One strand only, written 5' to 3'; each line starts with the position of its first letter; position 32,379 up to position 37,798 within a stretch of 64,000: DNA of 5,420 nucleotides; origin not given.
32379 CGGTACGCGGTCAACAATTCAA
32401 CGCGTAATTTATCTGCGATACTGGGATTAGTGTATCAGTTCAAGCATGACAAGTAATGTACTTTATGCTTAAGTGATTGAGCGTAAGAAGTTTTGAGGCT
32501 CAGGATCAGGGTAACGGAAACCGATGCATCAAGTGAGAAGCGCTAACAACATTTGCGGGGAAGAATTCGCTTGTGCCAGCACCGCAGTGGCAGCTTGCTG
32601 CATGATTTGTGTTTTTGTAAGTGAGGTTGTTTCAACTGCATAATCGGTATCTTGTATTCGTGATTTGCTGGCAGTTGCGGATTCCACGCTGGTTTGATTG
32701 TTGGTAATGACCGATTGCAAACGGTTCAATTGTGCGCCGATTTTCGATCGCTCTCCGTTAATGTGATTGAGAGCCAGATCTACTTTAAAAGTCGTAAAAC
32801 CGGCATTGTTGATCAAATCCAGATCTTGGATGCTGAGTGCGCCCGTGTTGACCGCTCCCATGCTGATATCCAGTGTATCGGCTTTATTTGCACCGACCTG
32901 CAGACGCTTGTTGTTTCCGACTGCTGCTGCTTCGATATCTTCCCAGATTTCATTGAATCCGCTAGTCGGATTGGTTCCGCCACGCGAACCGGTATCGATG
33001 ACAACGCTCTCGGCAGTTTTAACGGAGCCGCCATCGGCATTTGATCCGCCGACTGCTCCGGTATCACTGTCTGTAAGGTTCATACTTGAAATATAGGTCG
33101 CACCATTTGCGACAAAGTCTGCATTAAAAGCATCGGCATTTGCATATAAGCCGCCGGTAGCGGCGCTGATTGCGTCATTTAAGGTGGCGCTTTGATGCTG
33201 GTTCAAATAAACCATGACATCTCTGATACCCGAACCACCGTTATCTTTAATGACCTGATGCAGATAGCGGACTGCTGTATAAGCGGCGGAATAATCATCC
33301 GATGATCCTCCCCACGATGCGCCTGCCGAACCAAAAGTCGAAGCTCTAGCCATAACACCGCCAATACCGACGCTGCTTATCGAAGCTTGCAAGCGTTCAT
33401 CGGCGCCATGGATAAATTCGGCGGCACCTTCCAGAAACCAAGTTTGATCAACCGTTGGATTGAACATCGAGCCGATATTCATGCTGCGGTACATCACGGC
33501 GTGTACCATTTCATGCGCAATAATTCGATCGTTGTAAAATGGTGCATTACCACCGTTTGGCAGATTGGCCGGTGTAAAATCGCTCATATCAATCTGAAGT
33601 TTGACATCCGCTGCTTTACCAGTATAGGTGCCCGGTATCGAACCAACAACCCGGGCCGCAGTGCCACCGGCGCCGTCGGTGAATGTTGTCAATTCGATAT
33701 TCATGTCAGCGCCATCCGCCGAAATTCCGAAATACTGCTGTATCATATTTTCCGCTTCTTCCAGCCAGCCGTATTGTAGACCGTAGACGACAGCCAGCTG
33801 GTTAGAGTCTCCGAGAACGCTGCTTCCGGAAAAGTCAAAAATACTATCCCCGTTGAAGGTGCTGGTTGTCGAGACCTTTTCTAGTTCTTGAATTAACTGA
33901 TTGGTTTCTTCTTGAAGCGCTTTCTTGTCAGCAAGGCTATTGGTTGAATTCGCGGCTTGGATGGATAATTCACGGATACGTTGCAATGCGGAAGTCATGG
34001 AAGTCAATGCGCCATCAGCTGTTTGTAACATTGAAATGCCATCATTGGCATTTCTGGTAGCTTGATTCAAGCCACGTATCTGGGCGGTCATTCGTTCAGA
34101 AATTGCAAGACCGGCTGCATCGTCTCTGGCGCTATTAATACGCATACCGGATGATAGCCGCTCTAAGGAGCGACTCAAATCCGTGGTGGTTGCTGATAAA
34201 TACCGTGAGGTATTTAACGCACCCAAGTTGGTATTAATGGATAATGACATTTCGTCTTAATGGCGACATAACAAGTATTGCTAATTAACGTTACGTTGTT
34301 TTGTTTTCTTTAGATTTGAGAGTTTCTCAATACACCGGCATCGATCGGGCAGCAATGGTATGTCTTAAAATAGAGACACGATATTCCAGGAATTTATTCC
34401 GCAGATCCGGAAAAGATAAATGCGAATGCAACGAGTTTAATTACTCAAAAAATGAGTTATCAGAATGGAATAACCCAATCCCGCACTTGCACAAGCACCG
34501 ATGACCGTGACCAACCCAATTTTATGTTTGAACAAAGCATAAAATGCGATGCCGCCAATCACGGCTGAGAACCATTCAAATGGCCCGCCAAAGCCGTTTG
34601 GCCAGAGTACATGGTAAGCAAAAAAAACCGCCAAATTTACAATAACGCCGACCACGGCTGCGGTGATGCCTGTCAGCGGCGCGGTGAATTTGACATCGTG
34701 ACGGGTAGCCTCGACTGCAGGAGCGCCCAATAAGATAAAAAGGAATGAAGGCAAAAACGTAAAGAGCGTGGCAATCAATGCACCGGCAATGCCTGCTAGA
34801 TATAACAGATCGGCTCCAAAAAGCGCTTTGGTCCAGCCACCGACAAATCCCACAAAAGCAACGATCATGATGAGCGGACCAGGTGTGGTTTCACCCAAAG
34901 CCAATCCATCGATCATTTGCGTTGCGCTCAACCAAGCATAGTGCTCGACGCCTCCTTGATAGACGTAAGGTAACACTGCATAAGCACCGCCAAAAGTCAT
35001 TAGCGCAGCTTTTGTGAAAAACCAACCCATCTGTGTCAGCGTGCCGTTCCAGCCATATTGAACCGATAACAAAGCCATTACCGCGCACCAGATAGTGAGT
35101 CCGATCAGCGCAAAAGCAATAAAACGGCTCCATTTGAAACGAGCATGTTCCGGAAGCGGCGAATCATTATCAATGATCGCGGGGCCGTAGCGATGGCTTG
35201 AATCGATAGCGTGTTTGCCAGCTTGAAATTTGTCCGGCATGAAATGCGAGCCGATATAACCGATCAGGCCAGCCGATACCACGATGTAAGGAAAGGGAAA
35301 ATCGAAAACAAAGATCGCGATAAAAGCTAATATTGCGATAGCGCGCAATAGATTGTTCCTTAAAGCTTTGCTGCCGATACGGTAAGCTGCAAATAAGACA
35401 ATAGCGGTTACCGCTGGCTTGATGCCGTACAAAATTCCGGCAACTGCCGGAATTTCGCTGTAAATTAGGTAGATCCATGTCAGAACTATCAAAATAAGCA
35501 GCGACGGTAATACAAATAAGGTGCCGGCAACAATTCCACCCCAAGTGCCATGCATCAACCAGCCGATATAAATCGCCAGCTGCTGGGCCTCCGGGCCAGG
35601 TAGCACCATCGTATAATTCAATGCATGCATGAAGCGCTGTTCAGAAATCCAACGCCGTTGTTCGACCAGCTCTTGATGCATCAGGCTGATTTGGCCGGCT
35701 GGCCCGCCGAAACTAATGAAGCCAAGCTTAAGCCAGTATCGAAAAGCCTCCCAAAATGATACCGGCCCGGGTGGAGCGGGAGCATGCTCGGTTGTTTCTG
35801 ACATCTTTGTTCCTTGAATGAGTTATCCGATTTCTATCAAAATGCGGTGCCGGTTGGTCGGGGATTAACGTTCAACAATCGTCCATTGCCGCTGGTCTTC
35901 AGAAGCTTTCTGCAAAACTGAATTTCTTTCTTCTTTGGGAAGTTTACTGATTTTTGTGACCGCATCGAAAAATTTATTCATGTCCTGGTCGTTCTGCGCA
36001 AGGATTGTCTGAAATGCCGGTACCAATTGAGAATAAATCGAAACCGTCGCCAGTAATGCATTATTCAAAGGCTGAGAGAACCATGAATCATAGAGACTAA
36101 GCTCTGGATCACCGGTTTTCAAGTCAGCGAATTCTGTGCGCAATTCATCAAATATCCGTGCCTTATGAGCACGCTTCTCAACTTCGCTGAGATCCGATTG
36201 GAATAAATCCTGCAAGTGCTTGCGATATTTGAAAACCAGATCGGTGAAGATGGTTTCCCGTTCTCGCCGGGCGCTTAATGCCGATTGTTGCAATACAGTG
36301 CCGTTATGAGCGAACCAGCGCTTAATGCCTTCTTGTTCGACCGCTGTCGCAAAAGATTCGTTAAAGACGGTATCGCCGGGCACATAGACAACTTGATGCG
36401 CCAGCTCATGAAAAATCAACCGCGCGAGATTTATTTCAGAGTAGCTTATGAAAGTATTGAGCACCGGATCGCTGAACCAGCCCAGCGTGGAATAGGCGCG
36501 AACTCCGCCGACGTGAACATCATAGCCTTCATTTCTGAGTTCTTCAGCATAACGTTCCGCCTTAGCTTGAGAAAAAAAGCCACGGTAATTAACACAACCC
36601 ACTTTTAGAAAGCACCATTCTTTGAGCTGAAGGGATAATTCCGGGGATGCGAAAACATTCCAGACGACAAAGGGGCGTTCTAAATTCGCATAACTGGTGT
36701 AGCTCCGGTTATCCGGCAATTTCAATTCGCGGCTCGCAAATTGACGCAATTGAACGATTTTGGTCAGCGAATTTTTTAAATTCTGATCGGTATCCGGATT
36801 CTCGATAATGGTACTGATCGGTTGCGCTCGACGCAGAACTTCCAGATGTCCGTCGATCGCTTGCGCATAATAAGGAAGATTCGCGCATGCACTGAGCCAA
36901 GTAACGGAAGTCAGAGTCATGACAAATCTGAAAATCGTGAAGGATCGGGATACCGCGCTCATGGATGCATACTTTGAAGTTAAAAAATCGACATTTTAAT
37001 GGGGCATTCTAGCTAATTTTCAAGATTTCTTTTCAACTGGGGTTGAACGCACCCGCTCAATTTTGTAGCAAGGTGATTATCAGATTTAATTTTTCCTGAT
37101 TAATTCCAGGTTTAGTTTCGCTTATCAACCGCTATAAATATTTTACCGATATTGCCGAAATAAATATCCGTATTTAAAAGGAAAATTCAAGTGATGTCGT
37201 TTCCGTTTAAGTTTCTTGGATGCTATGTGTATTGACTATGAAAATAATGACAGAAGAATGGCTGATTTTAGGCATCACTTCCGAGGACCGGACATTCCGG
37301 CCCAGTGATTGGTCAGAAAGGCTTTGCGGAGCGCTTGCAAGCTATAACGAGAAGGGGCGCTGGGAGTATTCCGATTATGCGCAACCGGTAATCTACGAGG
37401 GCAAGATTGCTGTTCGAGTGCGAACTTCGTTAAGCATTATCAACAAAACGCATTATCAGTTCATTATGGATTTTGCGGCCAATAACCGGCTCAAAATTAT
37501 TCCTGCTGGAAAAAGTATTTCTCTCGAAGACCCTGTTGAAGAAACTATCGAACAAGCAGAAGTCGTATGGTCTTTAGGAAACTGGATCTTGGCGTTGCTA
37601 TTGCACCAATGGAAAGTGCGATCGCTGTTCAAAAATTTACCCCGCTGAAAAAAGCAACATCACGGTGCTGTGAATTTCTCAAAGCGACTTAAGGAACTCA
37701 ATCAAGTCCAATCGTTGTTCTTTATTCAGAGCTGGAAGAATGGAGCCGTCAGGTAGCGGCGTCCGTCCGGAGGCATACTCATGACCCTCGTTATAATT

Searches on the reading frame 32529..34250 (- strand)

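Call 13: search_protein_families(library=pfam, proteins=[window:32529-34250:-], max_evalue=0.00001)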
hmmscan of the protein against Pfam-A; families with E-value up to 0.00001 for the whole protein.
window:32529-34250:- (573 aa): 2 families
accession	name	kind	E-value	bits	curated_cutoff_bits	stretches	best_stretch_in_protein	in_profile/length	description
PF00669.25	Flagellin_N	-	8.9e-42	142.9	26.6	1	5-139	1-135/139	Bacterial flagellin N-terminal helical region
PF00700.27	Flagellin_C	-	3.4e-19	69.4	23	1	489-572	3-86/86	Bacterial flagellin C-terminal helical region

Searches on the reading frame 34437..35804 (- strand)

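Call 13: search_protein_families(library=pfam, proteins=[window:34437-35804:-], max_evalue=0.00001)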
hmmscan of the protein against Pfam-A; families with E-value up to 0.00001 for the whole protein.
window:34437-35804:- (455 aa): 1 family
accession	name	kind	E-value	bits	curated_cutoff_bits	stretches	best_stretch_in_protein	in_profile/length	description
PF02417.20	Chromate_transp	-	5e-78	261.3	28.6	2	18-183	1-166/166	Chromate transporter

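Call 42: search_protein_families(library=ncbifam, proteins=[window:34437-35804:-], max_evalue=0.00001)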
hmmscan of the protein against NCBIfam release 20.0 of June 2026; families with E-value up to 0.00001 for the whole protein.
window:34437-35804:- (455 aa): 3 families
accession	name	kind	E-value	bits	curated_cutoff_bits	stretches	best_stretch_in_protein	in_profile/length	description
TIGR00937.1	2A51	subfamily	2.9e-73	247.6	171.7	1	25-403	2-336/368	chromate efflux transporter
NF053760.1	ChrTpChrABac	equivalog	1.7e-29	103.3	250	2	29-170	15-159/178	chromate efflux transporter ChrA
NF053759.1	ChrTpChrBBac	equivalog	2.5e-25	89.3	250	2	25-167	9-154/180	chromate efflux transporter ChrB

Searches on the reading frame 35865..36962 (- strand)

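Call 13: search_protein_families(library=pfam, proteins=[window:35865-36962:-], max_evalue=0.00001)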
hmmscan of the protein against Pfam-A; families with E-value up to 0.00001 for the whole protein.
window:35865-36962:- (365 aa): 1 family
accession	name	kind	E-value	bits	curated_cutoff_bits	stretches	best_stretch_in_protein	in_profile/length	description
PF10023.15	Aminopep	-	2.1e-123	412.2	25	1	31-350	2-322/322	Putative aminopeptidase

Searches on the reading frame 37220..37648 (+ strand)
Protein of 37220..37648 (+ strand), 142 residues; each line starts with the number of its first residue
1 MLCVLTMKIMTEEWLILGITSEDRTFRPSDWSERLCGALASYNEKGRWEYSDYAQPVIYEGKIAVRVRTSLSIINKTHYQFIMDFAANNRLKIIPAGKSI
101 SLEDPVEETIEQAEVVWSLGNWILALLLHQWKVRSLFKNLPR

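Call 13: search_protein_families(library=pfam, proteins=[window:37220-37648:+], max_evalue=0.00001)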
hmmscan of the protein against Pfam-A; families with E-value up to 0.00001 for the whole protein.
window:37220-37648:+ (142 aa): 1 family
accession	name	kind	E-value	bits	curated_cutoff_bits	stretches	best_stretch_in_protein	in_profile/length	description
PF12112.13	DUF3579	-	6.5e-27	94.3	25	1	12-94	3-88/90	Protein of unknown function (DUF3579)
